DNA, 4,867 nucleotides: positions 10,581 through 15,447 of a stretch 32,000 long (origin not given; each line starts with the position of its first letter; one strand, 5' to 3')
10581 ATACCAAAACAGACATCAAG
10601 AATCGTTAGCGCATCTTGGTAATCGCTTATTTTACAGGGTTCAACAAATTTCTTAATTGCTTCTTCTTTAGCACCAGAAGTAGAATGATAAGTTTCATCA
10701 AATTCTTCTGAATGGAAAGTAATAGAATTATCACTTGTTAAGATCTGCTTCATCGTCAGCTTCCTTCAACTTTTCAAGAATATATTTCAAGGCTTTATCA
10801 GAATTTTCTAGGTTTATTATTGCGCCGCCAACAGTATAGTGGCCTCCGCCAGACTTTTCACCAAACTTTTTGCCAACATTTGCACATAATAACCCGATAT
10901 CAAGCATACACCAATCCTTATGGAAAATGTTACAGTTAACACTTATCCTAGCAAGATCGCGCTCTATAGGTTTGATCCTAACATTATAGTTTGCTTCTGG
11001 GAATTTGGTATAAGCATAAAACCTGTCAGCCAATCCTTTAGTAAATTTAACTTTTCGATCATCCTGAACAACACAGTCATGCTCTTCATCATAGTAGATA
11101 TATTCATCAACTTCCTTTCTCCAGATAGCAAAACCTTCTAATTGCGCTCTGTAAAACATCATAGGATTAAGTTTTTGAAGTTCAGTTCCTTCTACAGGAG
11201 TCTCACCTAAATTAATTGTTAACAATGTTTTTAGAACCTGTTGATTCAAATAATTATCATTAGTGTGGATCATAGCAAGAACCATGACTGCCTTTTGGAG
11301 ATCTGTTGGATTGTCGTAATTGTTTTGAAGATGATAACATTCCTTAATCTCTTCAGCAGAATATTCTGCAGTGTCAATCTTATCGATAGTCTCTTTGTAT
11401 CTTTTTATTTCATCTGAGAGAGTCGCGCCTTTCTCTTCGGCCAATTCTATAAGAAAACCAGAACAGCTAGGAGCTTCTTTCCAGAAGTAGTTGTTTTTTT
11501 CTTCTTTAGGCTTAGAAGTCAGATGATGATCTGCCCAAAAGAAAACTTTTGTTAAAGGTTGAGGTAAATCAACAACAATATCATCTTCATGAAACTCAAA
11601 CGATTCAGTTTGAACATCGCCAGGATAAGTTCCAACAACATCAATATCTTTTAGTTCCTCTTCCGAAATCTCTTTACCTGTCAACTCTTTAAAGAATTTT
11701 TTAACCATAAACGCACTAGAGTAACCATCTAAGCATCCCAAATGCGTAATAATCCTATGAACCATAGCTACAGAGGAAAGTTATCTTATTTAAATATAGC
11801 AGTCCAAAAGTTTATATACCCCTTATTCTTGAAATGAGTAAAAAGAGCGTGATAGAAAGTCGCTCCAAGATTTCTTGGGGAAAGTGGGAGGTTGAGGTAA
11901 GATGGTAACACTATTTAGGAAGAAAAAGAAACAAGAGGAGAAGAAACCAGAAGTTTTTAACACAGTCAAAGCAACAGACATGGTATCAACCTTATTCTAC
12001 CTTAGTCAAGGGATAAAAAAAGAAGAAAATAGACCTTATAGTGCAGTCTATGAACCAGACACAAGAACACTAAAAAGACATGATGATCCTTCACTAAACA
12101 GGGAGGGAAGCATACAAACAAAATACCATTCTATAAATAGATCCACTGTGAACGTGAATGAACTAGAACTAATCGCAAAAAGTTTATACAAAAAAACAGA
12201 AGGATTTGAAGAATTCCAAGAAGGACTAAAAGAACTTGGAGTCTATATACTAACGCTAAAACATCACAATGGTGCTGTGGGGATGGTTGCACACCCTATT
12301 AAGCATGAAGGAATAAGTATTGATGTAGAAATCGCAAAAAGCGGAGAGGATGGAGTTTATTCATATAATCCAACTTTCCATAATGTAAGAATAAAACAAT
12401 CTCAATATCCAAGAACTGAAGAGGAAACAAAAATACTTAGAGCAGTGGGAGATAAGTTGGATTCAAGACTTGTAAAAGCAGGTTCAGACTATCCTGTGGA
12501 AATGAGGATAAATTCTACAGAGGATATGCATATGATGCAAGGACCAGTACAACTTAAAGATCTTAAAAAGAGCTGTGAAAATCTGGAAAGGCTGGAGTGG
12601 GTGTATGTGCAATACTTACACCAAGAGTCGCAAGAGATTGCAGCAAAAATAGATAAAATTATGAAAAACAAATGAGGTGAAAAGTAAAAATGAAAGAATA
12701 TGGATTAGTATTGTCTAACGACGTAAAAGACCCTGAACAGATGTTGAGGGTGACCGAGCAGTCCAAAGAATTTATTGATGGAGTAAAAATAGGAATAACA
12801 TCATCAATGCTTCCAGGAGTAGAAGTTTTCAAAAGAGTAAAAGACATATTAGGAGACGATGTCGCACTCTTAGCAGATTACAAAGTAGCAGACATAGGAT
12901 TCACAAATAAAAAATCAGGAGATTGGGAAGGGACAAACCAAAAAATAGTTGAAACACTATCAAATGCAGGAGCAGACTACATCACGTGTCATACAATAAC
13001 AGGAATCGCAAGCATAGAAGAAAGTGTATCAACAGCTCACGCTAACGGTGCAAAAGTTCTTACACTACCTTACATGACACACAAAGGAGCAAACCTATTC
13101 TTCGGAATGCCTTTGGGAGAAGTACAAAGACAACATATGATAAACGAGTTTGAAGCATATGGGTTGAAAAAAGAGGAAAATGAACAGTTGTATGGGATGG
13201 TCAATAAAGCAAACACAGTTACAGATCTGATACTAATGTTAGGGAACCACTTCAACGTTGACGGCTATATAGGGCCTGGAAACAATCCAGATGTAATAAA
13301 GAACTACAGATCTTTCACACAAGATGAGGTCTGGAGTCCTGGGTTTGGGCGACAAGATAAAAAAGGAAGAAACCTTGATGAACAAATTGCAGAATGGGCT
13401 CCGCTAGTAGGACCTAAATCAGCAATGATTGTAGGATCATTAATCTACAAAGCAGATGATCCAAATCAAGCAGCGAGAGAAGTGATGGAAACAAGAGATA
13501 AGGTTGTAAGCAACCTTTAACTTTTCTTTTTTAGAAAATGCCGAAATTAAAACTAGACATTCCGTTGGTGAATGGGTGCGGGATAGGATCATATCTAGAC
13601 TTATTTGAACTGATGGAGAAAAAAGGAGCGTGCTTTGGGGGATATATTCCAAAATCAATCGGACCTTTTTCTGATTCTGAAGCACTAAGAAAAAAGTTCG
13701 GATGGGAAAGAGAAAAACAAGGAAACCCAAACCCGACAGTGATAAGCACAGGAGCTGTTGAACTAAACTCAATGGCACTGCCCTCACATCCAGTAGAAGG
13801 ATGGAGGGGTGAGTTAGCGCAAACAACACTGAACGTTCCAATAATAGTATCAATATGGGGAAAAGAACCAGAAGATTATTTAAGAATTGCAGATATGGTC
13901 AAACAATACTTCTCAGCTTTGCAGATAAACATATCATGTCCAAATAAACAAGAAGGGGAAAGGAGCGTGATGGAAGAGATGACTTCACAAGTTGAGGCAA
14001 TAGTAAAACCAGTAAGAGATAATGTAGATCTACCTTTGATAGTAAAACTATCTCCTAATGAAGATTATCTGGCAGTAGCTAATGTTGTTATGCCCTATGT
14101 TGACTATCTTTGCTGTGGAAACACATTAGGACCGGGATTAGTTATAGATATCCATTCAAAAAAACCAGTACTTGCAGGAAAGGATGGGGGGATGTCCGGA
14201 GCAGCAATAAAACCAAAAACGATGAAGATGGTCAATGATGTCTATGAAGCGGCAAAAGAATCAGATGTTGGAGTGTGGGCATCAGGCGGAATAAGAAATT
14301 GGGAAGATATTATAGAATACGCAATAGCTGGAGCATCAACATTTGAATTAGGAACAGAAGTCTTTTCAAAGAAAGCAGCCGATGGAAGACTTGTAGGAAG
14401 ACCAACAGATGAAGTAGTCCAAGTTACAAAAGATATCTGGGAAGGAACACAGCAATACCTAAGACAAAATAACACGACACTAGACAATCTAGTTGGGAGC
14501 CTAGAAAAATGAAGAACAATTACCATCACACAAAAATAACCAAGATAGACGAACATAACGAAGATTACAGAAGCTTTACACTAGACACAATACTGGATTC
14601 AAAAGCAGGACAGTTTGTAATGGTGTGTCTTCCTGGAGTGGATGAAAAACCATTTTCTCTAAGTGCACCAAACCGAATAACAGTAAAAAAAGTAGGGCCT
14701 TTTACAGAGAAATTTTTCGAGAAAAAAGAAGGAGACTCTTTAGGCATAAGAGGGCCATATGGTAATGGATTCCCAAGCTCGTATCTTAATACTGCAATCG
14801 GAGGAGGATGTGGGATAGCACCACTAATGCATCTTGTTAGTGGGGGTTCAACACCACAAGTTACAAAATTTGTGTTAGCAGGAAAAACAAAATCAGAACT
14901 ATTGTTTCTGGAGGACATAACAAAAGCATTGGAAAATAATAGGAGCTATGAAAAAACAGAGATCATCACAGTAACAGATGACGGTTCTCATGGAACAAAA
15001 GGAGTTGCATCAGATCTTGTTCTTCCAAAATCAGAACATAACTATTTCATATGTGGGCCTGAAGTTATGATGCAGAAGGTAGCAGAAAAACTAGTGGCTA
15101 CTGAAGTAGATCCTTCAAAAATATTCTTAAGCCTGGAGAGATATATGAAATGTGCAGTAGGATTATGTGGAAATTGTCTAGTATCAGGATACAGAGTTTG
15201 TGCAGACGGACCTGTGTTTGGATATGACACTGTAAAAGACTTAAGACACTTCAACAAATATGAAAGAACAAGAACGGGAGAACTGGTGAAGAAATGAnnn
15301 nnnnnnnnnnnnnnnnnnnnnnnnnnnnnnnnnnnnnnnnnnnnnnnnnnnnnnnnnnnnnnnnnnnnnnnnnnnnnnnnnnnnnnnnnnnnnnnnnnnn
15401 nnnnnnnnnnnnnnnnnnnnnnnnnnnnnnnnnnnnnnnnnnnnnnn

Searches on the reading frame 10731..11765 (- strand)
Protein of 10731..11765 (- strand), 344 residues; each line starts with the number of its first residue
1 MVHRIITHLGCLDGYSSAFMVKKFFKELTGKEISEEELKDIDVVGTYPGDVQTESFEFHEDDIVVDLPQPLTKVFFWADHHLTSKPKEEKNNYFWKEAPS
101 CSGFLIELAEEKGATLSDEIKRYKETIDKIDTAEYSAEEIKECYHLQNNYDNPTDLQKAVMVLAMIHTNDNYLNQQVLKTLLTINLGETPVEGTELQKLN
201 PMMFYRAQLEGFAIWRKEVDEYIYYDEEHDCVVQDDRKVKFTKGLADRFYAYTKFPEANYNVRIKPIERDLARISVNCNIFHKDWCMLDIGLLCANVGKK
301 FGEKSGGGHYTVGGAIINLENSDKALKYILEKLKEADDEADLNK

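Call 9: search_protein_families(library=pfam, proteins=[window:10731-11765:-])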
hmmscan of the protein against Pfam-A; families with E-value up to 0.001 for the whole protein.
window:10731-11765:- (344 aa): 0 families

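Call 61: search_protein_families(library=pfam, proteins=[window:10731-11765:-], max_evalue=1)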
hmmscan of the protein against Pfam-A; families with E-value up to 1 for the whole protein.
window:10731-11765:- (344 aa): 1 family
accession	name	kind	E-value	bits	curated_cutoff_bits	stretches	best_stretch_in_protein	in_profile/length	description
PF02272.25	DHHA1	-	0.04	14.8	25.9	1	289-335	56-102/102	DHHA1 domain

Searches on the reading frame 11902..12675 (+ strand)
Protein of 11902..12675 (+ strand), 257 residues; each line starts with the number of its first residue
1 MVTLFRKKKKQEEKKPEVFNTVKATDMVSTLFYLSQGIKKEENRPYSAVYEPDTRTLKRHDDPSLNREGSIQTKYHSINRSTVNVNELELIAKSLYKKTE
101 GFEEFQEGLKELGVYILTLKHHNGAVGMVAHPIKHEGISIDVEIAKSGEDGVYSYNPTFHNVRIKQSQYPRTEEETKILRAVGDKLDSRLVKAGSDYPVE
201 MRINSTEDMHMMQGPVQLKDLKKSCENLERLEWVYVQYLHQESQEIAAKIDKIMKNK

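Call 9: search_protein_families(library=pfam, proteins=[window:11902-12675:+])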
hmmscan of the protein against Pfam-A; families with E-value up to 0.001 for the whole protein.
window:11902-12675:+ (257 aa): 0 families

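Call 61: search_protein_families(library=pfam, proteins=[window:11902-12675:+], max_evalue=1)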
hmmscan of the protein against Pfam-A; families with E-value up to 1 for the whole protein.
window:11902-12675:+ (257 aa): 1 family
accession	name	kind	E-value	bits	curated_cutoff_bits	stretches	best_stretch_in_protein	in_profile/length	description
PF03908.18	Sec20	-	0.16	12.3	27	0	76-111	19-54/92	Sec20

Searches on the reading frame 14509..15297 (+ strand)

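Call 38: search_protein_families(library=pfam, proteins=[window:14509-15297:+])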
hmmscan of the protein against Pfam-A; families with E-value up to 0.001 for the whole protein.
window:14509-15297:+ (262 aa): 2 families
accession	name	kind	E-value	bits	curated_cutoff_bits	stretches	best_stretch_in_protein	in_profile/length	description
PF10418.14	DHODB_Fe-S_bind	-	4.3e-10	39.6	23.9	1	210-242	1-40/41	Iron-sulfur cluster binding domain of dihydroorotate dehydrogenase B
PF00175.26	NAD_binding_1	-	3.4e-06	28.1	22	1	97-192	2-108/109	Oxidoreductase NAD-binding domain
